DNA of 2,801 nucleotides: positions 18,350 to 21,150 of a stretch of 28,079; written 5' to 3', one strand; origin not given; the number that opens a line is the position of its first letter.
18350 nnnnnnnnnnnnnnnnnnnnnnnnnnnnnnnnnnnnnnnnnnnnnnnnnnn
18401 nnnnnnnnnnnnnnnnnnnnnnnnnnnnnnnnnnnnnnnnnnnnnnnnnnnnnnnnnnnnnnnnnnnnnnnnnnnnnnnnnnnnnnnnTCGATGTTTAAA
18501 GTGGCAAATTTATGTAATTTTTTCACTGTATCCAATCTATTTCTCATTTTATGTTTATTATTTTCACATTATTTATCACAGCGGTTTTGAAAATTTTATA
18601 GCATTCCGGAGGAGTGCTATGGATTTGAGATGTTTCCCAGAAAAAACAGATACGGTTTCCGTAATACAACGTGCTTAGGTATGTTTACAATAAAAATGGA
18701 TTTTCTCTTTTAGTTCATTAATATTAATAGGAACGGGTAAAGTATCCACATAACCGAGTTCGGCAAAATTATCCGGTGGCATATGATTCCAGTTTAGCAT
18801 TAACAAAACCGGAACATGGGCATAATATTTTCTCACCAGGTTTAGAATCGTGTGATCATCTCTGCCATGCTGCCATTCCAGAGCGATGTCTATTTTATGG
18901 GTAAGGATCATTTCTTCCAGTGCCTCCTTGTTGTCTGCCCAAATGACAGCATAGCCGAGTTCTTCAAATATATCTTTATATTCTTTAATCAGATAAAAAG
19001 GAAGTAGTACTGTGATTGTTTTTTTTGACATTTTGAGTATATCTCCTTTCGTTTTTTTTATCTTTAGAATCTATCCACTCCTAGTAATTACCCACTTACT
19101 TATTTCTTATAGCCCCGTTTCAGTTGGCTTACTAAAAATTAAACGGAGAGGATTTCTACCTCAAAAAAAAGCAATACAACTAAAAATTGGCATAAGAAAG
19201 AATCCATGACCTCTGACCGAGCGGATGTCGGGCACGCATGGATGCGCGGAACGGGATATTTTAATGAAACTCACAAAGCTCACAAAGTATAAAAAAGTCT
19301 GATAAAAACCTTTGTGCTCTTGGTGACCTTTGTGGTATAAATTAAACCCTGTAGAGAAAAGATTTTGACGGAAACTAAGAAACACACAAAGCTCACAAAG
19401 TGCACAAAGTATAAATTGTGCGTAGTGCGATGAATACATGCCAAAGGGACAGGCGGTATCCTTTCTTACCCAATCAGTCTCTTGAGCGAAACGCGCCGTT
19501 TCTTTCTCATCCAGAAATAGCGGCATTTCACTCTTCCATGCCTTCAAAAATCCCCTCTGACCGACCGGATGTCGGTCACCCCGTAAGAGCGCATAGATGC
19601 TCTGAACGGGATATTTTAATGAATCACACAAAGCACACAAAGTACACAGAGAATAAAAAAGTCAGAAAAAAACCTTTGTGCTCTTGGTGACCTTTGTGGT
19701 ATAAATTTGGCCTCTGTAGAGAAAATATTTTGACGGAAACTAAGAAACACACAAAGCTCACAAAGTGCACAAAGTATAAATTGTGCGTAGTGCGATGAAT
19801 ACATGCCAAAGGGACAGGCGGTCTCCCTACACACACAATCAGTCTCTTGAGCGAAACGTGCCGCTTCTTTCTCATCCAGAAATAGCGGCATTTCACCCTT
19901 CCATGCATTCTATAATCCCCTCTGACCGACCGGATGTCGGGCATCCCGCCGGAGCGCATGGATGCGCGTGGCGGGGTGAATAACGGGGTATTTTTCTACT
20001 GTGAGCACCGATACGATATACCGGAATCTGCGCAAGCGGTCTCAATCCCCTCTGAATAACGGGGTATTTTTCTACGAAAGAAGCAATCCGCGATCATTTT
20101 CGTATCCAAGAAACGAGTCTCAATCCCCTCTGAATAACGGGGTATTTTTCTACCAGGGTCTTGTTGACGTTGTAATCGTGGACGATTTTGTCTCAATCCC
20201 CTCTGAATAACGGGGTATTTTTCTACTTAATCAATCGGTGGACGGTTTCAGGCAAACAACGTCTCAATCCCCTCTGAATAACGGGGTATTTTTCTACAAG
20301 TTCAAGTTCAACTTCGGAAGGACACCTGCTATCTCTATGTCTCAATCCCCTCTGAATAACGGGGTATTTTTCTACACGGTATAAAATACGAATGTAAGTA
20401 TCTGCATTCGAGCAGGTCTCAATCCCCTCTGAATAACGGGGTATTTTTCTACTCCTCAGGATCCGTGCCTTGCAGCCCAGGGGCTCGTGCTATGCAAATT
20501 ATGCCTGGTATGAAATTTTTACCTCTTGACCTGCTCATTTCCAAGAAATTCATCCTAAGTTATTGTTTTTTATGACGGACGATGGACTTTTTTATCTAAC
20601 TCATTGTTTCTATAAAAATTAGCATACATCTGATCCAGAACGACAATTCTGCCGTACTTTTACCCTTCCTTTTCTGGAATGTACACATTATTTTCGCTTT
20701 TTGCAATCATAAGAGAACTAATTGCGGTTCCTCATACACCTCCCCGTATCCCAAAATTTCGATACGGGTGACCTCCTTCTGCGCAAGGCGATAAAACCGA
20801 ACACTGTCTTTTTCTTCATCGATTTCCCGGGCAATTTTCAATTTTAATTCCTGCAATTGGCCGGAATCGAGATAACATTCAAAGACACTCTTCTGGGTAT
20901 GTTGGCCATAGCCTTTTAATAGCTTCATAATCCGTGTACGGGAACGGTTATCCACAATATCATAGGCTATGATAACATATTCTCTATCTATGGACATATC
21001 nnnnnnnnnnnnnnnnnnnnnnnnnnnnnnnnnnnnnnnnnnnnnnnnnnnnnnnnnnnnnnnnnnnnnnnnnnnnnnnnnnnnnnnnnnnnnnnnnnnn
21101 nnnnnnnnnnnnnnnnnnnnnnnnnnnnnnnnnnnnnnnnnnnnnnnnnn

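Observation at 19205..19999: CRISPR-repeat halves split by a structured insertion and then tandemly amplified as 350-bp units at the distal end of the array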

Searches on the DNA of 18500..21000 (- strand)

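Call 5: search_rna_families(source=window, threshold=evalue, start=18500, end=21000, max_evalue=10, show_alignments=3)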
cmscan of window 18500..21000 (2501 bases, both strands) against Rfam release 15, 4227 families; matches with E-value up to 10: 15.
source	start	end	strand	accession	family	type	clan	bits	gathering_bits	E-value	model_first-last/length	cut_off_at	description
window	20039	20075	+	RF01321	CRISPR-DR8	Gene; CRISPR;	-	27.7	39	0.0029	1-37/37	no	CRISPR RNA direct repeat element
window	20117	20153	+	RF01321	CRISPR-DR8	Gene; CRISPR;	-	27.7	39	0.0029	1-37/37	no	CRISPR RNA direct repeat element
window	20190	20226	+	RF01321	CRISPR-DR8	Gene; CRISPR;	-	27.7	39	0.0029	1-37/37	no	CRISPR RNA direct repeat element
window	20261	20297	+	RF01321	CRISPR-DR8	Gene; CRISPR;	-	27.7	39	0.0029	1-37/37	no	CRISPR RNA direct repeat element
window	20339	20375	+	RF01321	CRISPR-DR8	Gene; CRISPR;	-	27.7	39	0.0029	1-37/37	no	CRISPR RNA direct repeat element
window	20416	20452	+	RF01321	CRISPR-DR8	Gene; CRISPR;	-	27.7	39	0.0029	1-37/37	no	CRISPR RNA direct repeat element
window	19674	19782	+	RF04150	MIR2655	Gene; miRNA;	-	25.8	122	0.33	23-252/267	no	MIR2655 microRNA precursor family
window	20190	20228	-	RF01323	CRISPR-DR10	Gene; CRISPR;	-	19.6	39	0.44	1-37/37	no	CRISPR RNA direct repeat element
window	20416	20454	-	RF01323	CRISPR-DR10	Gene; CRISPR;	-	19.1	39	0.62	1-37/37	no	CRISPR RNA direct repeat element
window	20339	20377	-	RF01323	CRISPR-DR10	Gene; CRISPR;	-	18.5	39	0.9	1-37/37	no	CRISPR RNA direct repeat element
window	20261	20299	-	RF01323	CRISPR-DR10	Gene; CRISPR;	-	18.5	39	0.95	1-37/37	no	CRISPR RNA direct repeat element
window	20039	20077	-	RF01323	CRISPR-DR10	Gene; CRISPR;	-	16.6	39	3.4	1-37/37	no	CRISPR RNA direct repeat element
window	20117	20155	-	RF01323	CRISPR-DR10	Gene; CRISPR;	-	16.5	39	3.7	1-37/37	no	CRISPR RNA direct repeat element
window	18840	18913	-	RF00571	SNORD65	Gene; snRNA; snoRNA; CD-box;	CL00057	16.2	41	3.7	1-73/73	no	Small nucleolar RNA SNORD65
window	18911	19012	-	RF04067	mir-4520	Gene; miRNA;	-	14.9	90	9.1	1-70/70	no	mir-4520 microRNA precursor family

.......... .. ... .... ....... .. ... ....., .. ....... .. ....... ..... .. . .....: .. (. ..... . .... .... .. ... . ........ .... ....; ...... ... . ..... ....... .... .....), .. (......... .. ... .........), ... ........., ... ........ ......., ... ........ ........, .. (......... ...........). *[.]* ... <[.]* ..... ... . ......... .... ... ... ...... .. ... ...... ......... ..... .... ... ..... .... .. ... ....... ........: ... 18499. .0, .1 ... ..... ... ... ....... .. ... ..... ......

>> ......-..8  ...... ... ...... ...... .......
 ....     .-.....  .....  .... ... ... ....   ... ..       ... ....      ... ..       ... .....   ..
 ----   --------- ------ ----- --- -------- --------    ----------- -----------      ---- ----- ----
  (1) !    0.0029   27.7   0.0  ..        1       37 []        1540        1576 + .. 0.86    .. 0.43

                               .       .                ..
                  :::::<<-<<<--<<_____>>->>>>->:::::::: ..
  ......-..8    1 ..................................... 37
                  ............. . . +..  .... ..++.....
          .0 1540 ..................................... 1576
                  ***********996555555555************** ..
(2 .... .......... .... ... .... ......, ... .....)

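Call 64: search_dna_similar(query=window:19166-20000:-, collection=plasmids, mode=distant, max_rows=8, max_evalue=0.01)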
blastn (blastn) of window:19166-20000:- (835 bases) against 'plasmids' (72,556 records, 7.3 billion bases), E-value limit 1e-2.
No match.

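Call 65: search_dna_similar(query=window:19166-20000:-, collection=phages, mode=distant, max_rows=8, max_evalue=0.01)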
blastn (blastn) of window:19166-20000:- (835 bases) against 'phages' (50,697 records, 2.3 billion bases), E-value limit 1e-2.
No match.

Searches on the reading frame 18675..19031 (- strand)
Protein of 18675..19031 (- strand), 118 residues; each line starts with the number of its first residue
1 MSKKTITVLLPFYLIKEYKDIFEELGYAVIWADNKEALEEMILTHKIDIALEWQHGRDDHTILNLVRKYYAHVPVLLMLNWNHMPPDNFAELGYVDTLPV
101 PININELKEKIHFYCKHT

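Call 7: search_protein_families(library=ncbifam, proteins=[window:18675-19031:-], max_evalue=0.01)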
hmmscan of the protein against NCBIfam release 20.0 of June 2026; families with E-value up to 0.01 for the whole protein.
window:18675-19031:- (118 aa): 0 families

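Call 12: find_encoding_contigs(protein=window:18675-19031:-, flank=10000, max_places=10)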
Protein window:18675-19031:- (118 aa): 2 contigs read that carry it; 2 places shown.
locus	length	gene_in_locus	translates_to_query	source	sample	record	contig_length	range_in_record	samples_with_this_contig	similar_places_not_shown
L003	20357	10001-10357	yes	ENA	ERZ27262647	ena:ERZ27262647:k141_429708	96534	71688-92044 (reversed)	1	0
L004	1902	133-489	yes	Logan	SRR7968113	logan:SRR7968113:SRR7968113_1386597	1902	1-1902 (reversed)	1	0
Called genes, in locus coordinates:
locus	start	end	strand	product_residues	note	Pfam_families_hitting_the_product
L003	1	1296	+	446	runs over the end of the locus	PF27248:MJ1674_2nd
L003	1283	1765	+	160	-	-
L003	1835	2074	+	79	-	PF02604:PhdYeFM_antitox (weak)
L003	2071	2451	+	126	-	PF01850:PIN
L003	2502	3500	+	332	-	PF09623:Cas_NE0113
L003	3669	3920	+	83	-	-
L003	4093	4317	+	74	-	-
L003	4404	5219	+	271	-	PF13428:TPR_14 (faint), PF12895:ANAPC3 (faint), PF14559:TPR_19 (faint), PF13174:TPR_6 (faint), PF13424:TPR_12 (weak), PF13432:TPR_16 (weak), PF00515:TPR_1 (weak), PF07719:TPR_2 (weak), +3 more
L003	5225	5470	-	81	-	-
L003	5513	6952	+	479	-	PF00476:DNA_pol_A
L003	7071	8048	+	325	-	PF01867:Cas_Cas1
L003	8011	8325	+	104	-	PF09827:CRISPR_Cas2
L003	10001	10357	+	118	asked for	-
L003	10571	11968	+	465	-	PF01145:Band_7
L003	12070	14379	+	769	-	PF00155:Aminotran_1_2, PF01041:DegT_DnrJ_EryC1 (weak)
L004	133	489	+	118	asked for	-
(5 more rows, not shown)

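Call 49: search_protein_families(library=pfam, proteins=[window:18675-19031:-], max_evalue=1)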
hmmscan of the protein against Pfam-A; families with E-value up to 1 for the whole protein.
window:18675-19031:- (118 aa): 3 families
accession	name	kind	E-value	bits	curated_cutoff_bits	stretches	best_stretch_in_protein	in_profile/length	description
PF06490.17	FleQ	-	0.0038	18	22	1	21-113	18-105/108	Flagellar regulatory protein FleQ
PF00072.30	Response_reg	-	0.014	16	30.2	1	16-111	12-110/111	Response regulator receiver domain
PF11844.13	DUF3364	-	0.17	12.6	27.4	1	15-55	8-48/56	Domain of unknown function (DUF3364)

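Call 67: find_homologous_proteins(query=window:18675-19031:-, max_evalue=1e-10)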
Query window:18675-19031:- (118 aa): 5 proteins with E <= 1e-10 among 15 candidates.
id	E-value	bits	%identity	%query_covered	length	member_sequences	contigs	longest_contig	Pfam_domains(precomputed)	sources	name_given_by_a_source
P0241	3.7e-75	268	100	100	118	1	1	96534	-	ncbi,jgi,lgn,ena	-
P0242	6.6e-46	173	70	100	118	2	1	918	-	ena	-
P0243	8.3e-41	157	67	91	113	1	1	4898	-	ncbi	-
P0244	1.1e-37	147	66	85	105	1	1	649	-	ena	-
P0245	3.4e-27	113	51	92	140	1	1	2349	-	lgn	-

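Call 68: find_encoding_contigs(protein=P0243, flank=10000, max_places=3)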
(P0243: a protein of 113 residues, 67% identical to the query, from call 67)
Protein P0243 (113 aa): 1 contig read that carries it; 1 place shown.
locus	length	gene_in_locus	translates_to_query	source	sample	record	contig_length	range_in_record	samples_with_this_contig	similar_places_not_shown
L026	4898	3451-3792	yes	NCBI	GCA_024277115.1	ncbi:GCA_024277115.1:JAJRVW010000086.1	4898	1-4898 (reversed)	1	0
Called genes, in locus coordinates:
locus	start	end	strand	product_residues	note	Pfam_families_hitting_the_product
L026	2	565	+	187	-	?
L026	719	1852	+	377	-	PF01702:TGT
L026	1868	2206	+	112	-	PF02699:YajC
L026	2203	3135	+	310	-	PF00551:Formyl_trans_N, PF02911:Formyl_trans_C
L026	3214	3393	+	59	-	PF01165:Ribosomal_S21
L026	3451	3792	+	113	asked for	-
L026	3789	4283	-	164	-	PF20118:DUF6508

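Call 69: find_encoding_contigs(protein=P0242, flank=10000, max_places=3)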
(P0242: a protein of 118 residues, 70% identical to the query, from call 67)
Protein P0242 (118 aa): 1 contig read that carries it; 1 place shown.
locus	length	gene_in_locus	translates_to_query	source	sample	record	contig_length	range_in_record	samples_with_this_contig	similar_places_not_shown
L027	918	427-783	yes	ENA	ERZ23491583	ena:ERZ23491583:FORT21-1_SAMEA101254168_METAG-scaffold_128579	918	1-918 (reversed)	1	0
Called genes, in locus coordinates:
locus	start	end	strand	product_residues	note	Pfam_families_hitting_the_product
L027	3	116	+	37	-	?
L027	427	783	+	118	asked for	-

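Call 102: search_protein_families(library=padloc, proteins=[window:18675-19031:-], max_evalue=0.001)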
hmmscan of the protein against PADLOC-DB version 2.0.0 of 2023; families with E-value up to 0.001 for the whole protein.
window:18675-19031:- (118 aa): 0 families

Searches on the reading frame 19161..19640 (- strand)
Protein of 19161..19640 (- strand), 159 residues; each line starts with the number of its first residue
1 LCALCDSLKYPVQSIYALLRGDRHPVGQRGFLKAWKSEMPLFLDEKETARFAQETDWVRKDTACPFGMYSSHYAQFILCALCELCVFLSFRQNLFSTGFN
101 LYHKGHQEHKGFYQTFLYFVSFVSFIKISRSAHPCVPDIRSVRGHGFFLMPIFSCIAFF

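Call 49: search_protein_families(library=pfam, proteins=[window:19161-19640:-], max_evalue=1)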
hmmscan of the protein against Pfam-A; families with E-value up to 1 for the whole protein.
window:19161-19640:- (159 aa): 0 families

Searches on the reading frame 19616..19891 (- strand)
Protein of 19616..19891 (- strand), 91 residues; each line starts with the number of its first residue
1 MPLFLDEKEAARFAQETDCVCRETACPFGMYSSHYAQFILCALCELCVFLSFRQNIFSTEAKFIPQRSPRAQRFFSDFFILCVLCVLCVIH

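Call 49: search_protein_families(library=pfam, proteins=[window:19616-19891:-], max_evalue=1)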
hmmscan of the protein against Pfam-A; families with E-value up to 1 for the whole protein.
window:19616-19891:- (91 aa): 0 families

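Call 98: search_protein_representatives(protein=window:19616-19891:-)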
Query: 91 residues. Proteins with E-value up to 0.001 (for the whole library): 2; up to 1e-10: 1; up to 1e-30: 1. The best 2 are listed.
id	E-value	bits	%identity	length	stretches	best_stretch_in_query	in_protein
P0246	1.1e-40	153.7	53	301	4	37-89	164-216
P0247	8.4e-09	51.7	25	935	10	28-63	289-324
